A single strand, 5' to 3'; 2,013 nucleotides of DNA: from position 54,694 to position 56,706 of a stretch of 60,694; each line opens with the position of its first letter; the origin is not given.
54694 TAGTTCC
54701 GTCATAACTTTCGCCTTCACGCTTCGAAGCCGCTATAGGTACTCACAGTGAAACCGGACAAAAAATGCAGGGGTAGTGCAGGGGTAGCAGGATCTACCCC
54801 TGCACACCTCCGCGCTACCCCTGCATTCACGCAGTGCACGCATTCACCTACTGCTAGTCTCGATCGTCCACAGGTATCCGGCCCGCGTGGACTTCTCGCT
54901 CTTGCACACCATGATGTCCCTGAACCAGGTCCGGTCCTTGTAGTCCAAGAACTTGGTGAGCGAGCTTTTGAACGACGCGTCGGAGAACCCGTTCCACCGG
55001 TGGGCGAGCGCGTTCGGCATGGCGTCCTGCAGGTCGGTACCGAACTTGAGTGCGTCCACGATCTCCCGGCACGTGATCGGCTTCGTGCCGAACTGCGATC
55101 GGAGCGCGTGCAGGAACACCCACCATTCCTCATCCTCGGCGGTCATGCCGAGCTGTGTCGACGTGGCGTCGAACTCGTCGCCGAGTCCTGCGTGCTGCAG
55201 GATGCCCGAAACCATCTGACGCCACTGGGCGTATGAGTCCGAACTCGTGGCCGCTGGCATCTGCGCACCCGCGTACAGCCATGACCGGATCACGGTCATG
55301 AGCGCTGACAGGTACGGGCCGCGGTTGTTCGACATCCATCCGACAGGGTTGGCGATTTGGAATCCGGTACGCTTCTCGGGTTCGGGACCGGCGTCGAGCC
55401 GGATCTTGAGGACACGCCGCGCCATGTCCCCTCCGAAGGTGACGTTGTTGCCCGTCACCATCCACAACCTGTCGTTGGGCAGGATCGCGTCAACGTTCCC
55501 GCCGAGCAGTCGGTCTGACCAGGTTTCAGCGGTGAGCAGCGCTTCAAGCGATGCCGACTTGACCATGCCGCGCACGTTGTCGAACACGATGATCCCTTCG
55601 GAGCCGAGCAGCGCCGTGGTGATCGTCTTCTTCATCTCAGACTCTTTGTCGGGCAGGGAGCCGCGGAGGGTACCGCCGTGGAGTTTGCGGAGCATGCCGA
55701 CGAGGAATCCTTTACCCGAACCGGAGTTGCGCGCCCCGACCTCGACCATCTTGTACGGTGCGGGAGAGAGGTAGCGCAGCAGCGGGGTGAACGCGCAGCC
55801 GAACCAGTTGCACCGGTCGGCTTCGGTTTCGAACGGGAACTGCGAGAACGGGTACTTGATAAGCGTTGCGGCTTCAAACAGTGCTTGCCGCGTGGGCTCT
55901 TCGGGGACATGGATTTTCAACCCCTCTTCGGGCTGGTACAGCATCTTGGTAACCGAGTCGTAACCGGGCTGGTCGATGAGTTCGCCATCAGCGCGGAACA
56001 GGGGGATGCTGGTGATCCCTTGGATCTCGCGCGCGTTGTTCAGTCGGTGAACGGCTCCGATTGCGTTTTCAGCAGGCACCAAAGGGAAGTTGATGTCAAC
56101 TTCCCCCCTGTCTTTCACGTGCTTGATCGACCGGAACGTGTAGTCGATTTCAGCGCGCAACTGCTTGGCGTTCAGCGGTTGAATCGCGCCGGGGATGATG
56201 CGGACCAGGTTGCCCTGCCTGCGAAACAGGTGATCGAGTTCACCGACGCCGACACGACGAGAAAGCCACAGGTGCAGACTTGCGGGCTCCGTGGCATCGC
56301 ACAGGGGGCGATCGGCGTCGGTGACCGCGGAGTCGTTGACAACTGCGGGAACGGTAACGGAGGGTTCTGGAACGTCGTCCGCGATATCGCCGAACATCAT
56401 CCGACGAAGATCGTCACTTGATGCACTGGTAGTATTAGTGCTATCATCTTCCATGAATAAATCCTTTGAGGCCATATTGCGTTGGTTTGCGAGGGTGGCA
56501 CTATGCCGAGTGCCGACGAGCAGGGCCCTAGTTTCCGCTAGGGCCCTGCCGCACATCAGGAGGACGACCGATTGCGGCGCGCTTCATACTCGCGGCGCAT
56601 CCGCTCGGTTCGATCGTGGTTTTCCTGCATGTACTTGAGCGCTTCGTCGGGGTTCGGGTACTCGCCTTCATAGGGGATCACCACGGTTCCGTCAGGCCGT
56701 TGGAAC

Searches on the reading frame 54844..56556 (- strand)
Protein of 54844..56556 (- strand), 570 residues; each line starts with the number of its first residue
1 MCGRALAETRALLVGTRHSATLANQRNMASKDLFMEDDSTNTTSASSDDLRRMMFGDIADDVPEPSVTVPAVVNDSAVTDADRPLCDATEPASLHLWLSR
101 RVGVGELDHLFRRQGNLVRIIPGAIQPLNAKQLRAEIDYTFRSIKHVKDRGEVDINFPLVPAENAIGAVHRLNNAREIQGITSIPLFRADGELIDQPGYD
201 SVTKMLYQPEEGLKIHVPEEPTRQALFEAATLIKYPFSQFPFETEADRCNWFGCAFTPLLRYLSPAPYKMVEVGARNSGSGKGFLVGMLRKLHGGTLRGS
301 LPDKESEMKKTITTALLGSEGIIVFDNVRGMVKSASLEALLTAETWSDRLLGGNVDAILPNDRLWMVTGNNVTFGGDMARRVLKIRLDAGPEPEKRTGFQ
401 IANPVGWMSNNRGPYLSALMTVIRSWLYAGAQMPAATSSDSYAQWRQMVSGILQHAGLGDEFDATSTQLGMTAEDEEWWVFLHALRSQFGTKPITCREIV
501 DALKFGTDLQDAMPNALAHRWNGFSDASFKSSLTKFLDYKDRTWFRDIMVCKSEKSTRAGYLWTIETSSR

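Call 10: search_protein_families(library=pfam, proteins=[window:54844-56556:-], max_evalue=0.01)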
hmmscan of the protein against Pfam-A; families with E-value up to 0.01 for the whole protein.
window:54844-56556:- (570 aa): 0 families

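Call 11: search_protein_families(library=phrogs, proteins=[window:54844-56556:-], max_evalue=0.01)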
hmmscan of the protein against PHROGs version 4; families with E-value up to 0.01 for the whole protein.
window:54844-56556:- (570 aa): 3 families
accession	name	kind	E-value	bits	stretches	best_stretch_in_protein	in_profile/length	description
phrog_10537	-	unknown function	5.2e-43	148.1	1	177-509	824-1164/1229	-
phrog_29234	-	unknown function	9e-38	130.8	1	172-467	459-754/887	-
phrog_19930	-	DNA, RNA and nucleotide metabolism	3.9e-37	129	1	178-501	482-807/865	DNA polymerase/primase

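Call 12: search_dna_similar(query=window:54844-56556:-, collection=phages, mode=protein, max_rows=25)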
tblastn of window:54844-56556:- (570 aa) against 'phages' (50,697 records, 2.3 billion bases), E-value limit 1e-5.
Records with a match: 62; places in all: 62; records where one place covers at least 80% of the query: 0.
Best place of each record, by identity: <60% 62.
By first word of the organism name: Caulobacter 39; Brevundimonas 8; Actinoplanes 2; Ruegeria 2; Bertelyvirus 2; Phage 1; Bacteriophage 1; Phaeobacter 1; Caudoviricetes 1; Mesorhizobium 1; and 4 more.
By host as written in the record: Caulobacter vibrioides CB15 22; Caulobacter crescentus 6; Caulobacter vibrioides 6; Brevundimonas pondensis LVF1 6; Caulobacter crescentus NA1000 6; - 4; Ruegeria pomeroyi DSS-3 3; Actinoplanes sp. SN223/29 1; and 8 more.
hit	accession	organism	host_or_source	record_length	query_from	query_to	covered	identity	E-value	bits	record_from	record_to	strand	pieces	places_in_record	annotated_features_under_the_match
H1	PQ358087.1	Phage TPWB-08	Tabanus par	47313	68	499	76%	28.0%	4e-31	135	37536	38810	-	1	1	hypothetical protein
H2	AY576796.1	Actinoplanes phage phiAsp2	-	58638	78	499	74%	28.6%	8e-38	155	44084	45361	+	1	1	pas55: Pas55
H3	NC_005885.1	Actinoplanes phage phiAsp2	Actinoplanes sp. SN223/29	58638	78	499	74%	28.6%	8e-38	155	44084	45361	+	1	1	Pas55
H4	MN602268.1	Bacteriophage DSS3_MAL1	-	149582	177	566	68%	29.0%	6e-44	174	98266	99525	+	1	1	hypothetical protein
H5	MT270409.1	Phaeobacter phage MD18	Phaeobacter inhibens DSM 17395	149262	177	566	68%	28.6%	6e-41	165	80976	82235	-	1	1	hypothetical protein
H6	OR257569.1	Ruegeria phage RpAliso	Ruegeria pomeroyi DSS-3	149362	177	570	69%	27.8%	6e-39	159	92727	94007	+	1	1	hypothetical protein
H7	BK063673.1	Caudoviricetes sp. vir525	Methanosarcinales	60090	110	500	69%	27.2%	2e-32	139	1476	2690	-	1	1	hypothetical protein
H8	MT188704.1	Mesorhizobium phage Cp1R7A-A1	Mesorhizobium loti R7ANS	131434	57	485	75%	23.3%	6e-18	94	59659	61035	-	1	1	hypothetical protein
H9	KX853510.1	Virus Rctr197k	enrichment culture DAMO/AAA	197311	178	468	51%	32.9%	2e-39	160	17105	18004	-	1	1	putative ATPase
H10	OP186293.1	Rhodobacter phage RcXuper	Rhodobacter capsulatus YW1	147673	177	497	56%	29.5%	4e-34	144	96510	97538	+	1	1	hypothetical protein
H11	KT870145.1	Roseobacter phage DSS3P8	Ruegeria pomeroyi DSS-3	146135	177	497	56%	28.3%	6e-33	140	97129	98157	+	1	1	hypothetical protein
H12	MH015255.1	Ruegeria phage vB_RpoS-V10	Ruegeria pomeroyi DSS-3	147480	177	497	56%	28.0%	9e-33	140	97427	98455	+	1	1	hypothetical protein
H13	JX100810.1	Caulobacter phage CcrColossus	Caulobacter crescentus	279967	160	458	52%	26.2%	2e-21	105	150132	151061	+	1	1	hypothetical protein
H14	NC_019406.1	Caulobacter phage CcrColossus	Caulobacter crescentus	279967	160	458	52%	26.2%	2e-21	105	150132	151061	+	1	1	hypothetical protein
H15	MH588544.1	Caulobacter phage CcrBL10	Caulobacter vibrioides CB15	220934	181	458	49%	27.7%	2e-24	114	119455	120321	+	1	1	PE-PGRS family protein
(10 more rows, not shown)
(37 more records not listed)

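Call 14: find_related_loci(query=window:54844-56556:-, collection=viral_contigs, flank=6000)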
Query window:54844-56556:- (570 aa) in viral_contigs; peptide patterns used: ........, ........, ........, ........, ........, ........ (x = any residue, [..] = any of these).
4 stretches matched a pattern, but none encodes a relative of the query by tblastn (E <= 1e-3).

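Call 17: find_homologous_proteins(query=window:54844-56556:-, max_evalue=1e-10)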
Query window:54844-56556:- (570 aa): 91 proteins with E <= 1e-10 among 8000 candidates.
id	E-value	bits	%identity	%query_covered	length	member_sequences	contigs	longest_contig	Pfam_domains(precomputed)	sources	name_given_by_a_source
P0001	0.0e+0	1226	99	94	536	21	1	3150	-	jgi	jgi:hypothetical protein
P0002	0.0e+0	1089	88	92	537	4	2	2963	-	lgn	-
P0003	1.6e-266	904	73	93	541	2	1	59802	-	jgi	jgi:hypothetical protein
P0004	4.9e-242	823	67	93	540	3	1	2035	-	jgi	jgi:hypothetical protein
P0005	6.4e-242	823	66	94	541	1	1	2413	-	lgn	-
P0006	2.3e-240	817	66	94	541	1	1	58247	-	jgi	jgi:hypothetical protein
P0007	2.8e-238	811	66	93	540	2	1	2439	-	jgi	jgi:hypothetical protein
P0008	6.3e-237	806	65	93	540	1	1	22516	-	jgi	jgi:hypothetical protein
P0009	5.4e-236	803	65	94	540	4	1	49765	-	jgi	jgi:hypothetical protein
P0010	6.6e-234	796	66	93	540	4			-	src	-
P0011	5.5e-222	757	62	91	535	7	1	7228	-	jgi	jgi:hypothetical protein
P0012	2.1e-216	738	61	91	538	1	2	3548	-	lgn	-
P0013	7.3e-199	680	56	94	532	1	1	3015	-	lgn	-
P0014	3.1e-107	378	43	77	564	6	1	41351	-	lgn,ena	-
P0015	4.7e-105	371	42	75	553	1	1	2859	-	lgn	-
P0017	2.9e-93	332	44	66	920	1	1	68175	PF09250.17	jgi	jgi:hypothetical protein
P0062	1.1e-49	188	30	68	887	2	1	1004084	PF09250.17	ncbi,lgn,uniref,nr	ncbi:bifunctional DNA primase/polymerase [Streptomyces caniscabiei]|uniref:bifunctional DNA primase/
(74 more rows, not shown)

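Call 18: find_encoding_contigs(protein=P0003, flank=6000, max_places=2)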
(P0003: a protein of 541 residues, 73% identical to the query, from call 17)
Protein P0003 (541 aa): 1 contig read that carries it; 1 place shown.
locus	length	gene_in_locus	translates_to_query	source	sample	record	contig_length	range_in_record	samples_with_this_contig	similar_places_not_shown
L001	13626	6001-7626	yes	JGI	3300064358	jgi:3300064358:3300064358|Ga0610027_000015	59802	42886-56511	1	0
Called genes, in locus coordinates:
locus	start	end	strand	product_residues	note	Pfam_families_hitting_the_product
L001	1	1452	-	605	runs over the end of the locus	PF01612:DNA_pol_A_exo1, PF00476:DNA_pol_A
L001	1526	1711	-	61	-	-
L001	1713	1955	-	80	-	-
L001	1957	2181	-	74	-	PF12728:HTH_17, PF00376:MerR, PF13411:MerR_1 (weak)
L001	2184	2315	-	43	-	-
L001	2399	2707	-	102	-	-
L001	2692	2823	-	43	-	-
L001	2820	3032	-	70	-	-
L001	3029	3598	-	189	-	-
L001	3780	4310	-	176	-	-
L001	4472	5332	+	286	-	PF09250:Prim-Pol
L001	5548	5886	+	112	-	-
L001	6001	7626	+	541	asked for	-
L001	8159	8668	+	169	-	-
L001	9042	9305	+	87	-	PF24071:Phage_zn_bind_3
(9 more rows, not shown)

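Call 19: find_encoding_contigs(protein=P0006, flank=6000, max_places=2)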
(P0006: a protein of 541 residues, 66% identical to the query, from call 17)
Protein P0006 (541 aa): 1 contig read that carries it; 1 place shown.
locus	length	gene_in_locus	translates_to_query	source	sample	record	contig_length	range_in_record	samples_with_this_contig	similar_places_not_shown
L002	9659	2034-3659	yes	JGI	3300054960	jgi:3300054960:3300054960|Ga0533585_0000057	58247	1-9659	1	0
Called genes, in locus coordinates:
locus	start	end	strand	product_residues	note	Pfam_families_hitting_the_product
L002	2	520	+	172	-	?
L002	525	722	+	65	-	-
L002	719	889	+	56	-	-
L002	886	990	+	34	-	-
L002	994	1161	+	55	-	-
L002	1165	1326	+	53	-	-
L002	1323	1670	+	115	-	-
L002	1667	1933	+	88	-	-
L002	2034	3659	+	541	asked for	-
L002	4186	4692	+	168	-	-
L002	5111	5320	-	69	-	-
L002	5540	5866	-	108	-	-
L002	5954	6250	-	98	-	-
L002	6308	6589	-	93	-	-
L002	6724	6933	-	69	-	-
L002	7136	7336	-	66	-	-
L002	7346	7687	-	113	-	-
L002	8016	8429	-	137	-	-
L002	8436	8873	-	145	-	-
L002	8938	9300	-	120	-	-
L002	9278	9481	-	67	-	-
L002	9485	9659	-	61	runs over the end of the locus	-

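Call 20: find_encoding_contigs(protein=P0009, flank=6000, max_places=2)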
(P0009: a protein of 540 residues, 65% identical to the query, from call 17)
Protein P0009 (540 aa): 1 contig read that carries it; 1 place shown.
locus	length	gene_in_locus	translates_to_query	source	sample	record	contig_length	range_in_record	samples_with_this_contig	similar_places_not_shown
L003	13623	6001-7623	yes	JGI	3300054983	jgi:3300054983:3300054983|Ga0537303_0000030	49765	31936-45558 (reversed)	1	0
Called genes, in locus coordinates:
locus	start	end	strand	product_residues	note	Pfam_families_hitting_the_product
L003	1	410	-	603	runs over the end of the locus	PF01612:DNA_pol_A_exo1, PF00476:DNA_pol_A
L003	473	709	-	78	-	-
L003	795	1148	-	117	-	-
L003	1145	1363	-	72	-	PF12728:HTH_17 (weak)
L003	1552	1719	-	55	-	-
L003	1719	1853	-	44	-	-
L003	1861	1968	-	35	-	-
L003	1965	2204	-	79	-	-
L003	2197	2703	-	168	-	-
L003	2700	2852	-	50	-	-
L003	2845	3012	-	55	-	-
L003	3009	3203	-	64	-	-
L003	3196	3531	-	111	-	-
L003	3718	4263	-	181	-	-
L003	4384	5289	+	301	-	PF09250:Prim-Pol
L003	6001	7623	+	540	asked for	-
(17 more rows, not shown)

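Call 27: find_related_loci(query=A1, collection=metagenome_contigs, flank=4000)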
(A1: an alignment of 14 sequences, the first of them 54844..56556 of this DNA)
Query A1 (570 aa) in metagenome_contigs; peptide patterns used: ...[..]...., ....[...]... (x = any residue, [..] = any of these).
336 stretches matched a pattern; 10 encode a relative of the query (tblastn E <= 1e-3); 9 distinct loci.
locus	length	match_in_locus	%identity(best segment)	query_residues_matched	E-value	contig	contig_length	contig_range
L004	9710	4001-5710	100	1-570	0e+0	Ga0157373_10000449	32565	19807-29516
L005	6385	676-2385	99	1-570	0e+0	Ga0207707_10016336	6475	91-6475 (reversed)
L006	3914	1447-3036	67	42-570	0e+0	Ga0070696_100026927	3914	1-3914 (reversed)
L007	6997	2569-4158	66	40-567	0e+0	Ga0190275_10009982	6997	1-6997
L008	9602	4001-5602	65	38-567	0e+0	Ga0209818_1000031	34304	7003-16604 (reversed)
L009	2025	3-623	86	364-570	6e-128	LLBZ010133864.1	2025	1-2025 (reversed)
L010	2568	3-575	85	380-570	9e-115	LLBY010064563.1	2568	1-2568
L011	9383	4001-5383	39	111-570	4e-104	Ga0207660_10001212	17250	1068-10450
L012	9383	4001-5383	39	111-570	4e-104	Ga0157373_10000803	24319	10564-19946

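Call 29: find_encoding_contigs(protein=P0008, flank=4000, max_places=1)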
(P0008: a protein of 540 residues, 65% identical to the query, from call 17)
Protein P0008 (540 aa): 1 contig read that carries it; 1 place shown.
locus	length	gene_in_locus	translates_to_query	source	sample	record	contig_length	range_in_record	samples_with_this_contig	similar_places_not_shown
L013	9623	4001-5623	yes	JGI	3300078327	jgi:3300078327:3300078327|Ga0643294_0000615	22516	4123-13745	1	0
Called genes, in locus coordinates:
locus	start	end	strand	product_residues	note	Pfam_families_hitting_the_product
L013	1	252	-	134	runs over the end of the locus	-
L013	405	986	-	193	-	-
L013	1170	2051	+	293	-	PF09250:Prim-Pol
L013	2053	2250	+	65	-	-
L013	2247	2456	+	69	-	-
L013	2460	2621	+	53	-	-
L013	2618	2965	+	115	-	-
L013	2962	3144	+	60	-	-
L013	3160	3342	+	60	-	-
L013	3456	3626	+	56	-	-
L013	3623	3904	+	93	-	-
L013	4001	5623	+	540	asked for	-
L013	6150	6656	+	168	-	-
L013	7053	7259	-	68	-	-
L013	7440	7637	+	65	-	-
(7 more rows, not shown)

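Call 30: find_encoding_contigs(protein=P0011, flank=4000, max_places=1)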
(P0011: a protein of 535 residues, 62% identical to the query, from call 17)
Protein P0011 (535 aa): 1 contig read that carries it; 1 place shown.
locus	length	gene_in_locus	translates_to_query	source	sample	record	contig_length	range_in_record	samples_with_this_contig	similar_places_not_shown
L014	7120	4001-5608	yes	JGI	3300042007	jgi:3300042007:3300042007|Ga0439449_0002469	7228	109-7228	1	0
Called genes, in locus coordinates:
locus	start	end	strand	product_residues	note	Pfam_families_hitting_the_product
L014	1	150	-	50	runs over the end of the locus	-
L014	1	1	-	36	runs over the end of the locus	?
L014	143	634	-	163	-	-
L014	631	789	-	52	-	-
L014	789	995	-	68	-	-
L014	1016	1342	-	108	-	-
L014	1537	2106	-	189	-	-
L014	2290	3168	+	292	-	PF09250:Prim-Pol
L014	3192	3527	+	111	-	-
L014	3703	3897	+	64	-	-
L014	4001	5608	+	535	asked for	-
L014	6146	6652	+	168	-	-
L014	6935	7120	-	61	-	?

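Call 31: find_encoding_contigs(protein=P0012, flank=4000, max_places=1)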
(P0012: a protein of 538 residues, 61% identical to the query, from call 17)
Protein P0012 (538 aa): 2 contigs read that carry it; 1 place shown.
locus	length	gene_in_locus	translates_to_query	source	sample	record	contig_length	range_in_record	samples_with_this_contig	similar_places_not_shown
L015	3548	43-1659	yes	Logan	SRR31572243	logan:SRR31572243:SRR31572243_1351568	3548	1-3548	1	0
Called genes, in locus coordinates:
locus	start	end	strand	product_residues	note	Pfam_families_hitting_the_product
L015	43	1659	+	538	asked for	-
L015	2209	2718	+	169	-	-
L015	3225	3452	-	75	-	-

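Call 32: find_encoding_contigs(protein=P0013, flank=4000, max_places=1)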
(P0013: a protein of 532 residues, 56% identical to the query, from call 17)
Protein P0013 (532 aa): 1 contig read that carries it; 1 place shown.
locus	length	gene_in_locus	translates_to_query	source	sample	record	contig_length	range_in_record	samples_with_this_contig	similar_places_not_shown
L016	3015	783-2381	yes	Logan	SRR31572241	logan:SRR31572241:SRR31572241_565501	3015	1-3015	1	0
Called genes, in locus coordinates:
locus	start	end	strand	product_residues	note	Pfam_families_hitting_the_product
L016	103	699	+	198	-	-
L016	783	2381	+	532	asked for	-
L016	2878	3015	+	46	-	?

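Call 33: find_encoding_contigs(protein=P0014, flank=4000, max_places=1)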
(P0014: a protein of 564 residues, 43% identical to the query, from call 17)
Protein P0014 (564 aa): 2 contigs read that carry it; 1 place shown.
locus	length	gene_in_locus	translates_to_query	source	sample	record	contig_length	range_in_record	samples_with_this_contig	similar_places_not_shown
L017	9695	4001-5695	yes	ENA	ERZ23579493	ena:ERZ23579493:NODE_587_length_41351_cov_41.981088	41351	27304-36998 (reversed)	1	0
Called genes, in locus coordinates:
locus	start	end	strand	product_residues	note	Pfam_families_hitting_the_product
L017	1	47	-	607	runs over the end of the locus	PF01612:DNA_pol_A_exo1 (weak), PF00476:DNA_pol_A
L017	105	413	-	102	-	-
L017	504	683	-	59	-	-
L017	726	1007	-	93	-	-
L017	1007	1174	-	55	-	-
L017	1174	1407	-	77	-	-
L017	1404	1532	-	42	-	-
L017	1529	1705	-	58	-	PF12728:HTH_17, PF13411:MerR_1 (weak), PF00376:MerR (weak)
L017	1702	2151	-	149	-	-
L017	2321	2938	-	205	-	-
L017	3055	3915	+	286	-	PF09250:Prim-Pol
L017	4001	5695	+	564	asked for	-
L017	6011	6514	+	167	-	-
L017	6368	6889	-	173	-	-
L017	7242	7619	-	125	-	-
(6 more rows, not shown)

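Call 44: search_solved_structures(query=A1, max_evalue=1)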
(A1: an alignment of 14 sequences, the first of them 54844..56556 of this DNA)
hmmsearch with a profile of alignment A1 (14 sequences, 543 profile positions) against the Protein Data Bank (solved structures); distinct sequences matched with E-value up to 1: 2.
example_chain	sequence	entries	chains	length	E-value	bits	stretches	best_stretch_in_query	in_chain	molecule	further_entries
1jyo_E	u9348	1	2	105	0.41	12.4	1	445-498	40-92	protein tyrosine phosphatase SptP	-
7l5i_A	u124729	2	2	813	0.59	11.9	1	271-300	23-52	Trimethylamine-N-oxide reductase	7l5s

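Call 55: search_protein_families(library=ncbifam, proteins=[window:54847-56454:-], max_evalue=0.1)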
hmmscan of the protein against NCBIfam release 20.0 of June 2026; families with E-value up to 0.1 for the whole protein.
window:54847-56454:- (536 aa): 0 families

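Call 61: predict_structure(alignment_id=A3)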
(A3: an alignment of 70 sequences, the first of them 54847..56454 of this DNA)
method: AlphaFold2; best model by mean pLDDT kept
length: 536 residues; sequences in the alignment: 70
mean_pLDDT: 90.7   pTM: 0.82
mean pLDDT of the five models: 90.7, 90.5, 89.5, 89.1, 88.1
residues with pLDDT >= 90: 434; 70-90: 64; 50-70: 17; < 50: 21
segments of 3 or more residues with pLDDT < 50: 1-8, 32-43
pLDDT, mean of each block of 10 residues (from residue 1): 44 72 64 44 68 95 95 95 93 96 96 95 97 96 95 95 96 94 97 98 95 97 96 96 93 97 95 95 93 93 95 87 92 93 89 93 94 97 98 97 92 97 96 78 95 96 95 93 91 89 93 94 93 83
secondary structure, 60 per line:
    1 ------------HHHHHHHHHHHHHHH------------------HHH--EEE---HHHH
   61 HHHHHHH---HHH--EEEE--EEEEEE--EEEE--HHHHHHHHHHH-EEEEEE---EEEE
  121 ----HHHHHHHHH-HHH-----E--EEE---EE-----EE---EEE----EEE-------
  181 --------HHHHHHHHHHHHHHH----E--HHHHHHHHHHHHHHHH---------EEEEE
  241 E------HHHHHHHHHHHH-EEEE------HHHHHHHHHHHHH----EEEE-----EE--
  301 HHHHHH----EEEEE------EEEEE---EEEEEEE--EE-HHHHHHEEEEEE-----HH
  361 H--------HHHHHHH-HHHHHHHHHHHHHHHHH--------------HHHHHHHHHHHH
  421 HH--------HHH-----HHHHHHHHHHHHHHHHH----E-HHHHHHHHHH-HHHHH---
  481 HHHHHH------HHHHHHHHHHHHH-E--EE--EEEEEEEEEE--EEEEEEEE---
elements in order: H13-27 E51-53 H57-67 E76-79 E82-87 E90-93 H96-106 E108-113 E117-120 H125-133 E146-148 E164-166 E171-173 H189-203 H211-226 E236-241 H248-259 E261-264 H271-283 E288-291 H301-306 E311-315 E322-326 E330-336 H342-347 E348-353 H370-376 H378-394 H409-422 H439-455 H462-471 H473-477 H481-486 H493-505 E514-523 E526-533

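Call 63: fold_search(model_id=the predicted structure, library=pdb)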
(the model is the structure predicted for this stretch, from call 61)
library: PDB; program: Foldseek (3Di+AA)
matches with E <= 10: 1242; with E <= 0.001: 194
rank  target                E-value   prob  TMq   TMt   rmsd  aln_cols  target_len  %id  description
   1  6k9e_B                4.9e-10  1.00  0.41  0.51  10.0       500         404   11  The A form apo structure of NrS-1 C terminal region-CTR(305-718) (released 2020-06-17)
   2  6lrb_D                1.8e-09  1.00  0.37  0.46  10.0       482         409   11  The A form apo structure of NrS-1 C terminal region-CTR (released 2020-04-08)
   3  6lrb_C                1.8e-09  1.00  0.36  0.44  10.7       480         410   10  The A form apo structure of NrS-1 C terminal region-CTR (released 2020-04-08)
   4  8wh6_D                3.2e-09  1.00  0.43  0.42  11.0       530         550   12  MPOX E5 hexamer ADP and ssDNA bound and clear primase domain conformation (released 2024-09-25)
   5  6lrb_A                4.2e-09  1.00  0.36  0.45  10.2       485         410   11  The A form apo structure of NrS-1 C terminal region-CTR (released 2020-04-08)
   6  6lrb_B                4.4e-09  1.00  0.37  0.47  10.1       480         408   11  The A form apo structure of NrS-1 C terminal region-CTR (released 2020-04-08)
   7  6k9e_C                7.3e-09  1.00  0.43  0.54   9.6       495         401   11  The A form apo structure of NrS-1 C terminal region-CTR(305-718) (released 2020-06-17)
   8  6k9e_A                8.7e-09  1.00  0.42  0.53   9.7       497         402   11  The A form apo structure of NrS-1 C terminal region-CTR(305-718) (released 2020-06-17)
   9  6k9c_A                1.2e-08  1.00  0.40  0.48  10.5       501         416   11  The apo structure of NrS-1 C terminal region (305-718) (released 2020-04-08)
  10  9im1_A                1.2e-08  1.00  0.42  0.41  10.7       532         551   10  The Cryo-EM structure of MPXV E5 in complex with ssDNA in intermediate state 1 (released 2025-06-18)
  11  6lrb_F                1.4e-08  1.00  0.35  0.43  10.8       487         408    9  The A form apo structure of NrS-1 C terminal region-CTR (released 2020-04-08)
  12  8wgy_E                1.7e-08  1.00  0.42  0.31  11.2       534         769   11  MPOX E5 hexamer AMP-PNP and ssDNA bound form with clear primase domain (released 2024-10-16)
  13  9ilz_B                2.1e-08  1.00  0.41  0.46  10.4       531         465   11  The Cryo-EM structure of MPXV E5 in complex with ssDNA (released 2025-06-18)
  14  8wh6_E                2.7e-08  1.00  0.41  0.31  10.3       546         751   11  MPOX E5 hexamer ADP and ssDNA bound and clear primase domain conformation (released 2024-09-25)
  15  8hwg_C                2.8e-08  1.00  0.36  0.48   8.8       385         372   12  D5 ATPrS-ADP-ssDNA form (released 2024-01-10)
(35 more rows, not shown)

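Call 65: find_encoding_contigs(protein=P0017, flank=3000, max_places=1)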
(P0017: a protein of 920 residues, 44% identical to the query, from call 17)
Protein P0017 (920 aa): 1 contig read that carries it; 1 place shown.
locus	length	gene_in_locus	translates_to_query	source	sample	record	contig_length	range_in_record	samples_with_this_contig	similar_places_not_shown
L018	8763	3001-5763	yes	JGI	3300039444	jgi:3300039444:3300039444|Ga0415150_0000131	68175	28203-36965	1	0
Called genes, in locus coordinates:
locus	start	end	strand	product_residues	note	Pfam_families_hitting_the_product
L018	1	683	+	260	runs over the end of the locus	PF05257:CHAP, PF09374:PG_binding_3 (faint)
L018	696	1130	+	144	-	PF16945:Phage_r1t_holin (weak)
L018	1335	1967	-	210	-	-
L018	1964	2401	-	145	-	-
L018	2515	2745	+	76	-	-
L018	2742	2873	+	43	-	-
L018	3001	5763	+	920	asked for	PF09250:Prim-Pol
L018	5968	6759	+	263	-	-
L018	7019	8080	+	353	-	-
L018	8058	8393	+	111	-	-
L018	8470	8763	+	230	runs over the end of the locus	-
